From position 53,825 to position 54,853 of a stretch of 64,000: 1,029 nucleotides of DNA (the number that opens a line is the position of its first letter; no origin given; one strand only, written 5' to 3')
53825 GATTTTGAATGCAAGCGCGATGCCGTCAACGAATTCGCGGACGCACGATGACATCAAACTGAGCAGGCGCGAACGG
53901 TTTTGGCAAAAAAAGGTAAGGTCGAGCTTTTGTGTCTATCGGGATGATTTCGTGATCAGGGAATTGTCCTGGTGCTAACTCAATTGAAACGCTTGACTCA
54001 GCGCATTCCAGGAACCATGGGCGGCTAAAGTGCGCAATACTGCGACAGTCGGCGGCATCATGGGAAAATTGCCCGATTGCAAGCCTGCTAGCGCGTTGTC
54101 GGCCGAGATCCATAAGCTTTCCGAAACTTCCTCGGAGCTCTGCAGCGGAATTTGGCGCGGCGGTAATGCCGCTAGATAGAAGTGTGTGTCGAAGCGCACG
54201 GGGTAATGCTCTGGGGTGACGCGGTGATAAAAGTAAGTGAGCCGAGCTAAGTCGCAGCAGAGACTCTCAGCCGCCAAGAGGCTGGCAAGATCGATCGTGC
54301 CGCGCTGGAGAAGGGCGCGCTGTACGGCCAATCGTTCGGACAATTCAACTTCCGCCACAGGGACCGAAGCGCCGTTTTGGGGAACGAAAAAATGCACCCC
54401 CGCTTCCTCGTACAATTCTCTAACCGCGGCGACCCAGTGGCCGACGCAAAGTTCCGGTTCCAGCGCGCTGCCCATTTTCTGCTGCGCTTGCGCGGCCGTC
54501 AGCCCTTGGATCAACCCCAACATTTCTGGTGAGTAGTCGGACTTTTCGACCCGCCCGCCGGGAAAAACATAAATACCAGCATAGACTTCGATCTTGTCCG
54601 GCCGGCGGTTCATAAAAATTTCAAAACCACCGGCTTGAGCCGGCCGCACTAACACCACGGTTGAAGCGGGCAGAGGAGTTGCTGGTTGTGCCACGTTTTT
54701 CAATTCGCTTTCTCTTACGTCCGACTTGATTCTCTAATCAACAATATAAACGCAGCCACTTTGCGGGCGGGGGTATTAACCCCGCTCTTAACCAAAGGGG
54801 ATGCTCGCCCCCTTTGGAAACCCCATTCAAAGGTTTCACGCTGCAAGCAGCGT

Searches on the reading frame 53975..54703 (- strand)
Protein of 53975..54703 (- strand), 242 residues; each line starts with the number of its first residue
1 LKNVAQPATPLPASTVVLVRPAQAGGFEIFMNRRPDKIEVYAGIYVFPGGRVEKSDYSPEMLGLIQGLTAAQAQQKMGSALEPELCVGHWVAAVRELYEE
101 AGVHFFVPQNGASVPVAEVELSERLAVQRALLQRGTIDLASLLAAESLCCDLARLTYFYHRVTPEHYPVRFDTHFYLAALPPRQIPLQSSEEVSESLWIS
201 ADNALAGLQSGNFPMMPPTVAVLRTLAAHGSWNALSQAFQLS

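Call 70: search_protein_families(library=pfam, proteins=[window:53975-54703:-], max_evalue=0.0001)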
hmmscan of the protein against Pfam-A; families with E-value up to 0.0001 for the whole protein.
window:53975-54703:- (242 aa): 1 family
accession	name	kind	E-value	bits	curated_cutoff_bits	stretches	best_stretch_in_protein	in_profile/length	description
PF00293.34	NUDIX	-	2.8e-06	27.8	21.1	0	90-103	45-58/134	NUDIX domain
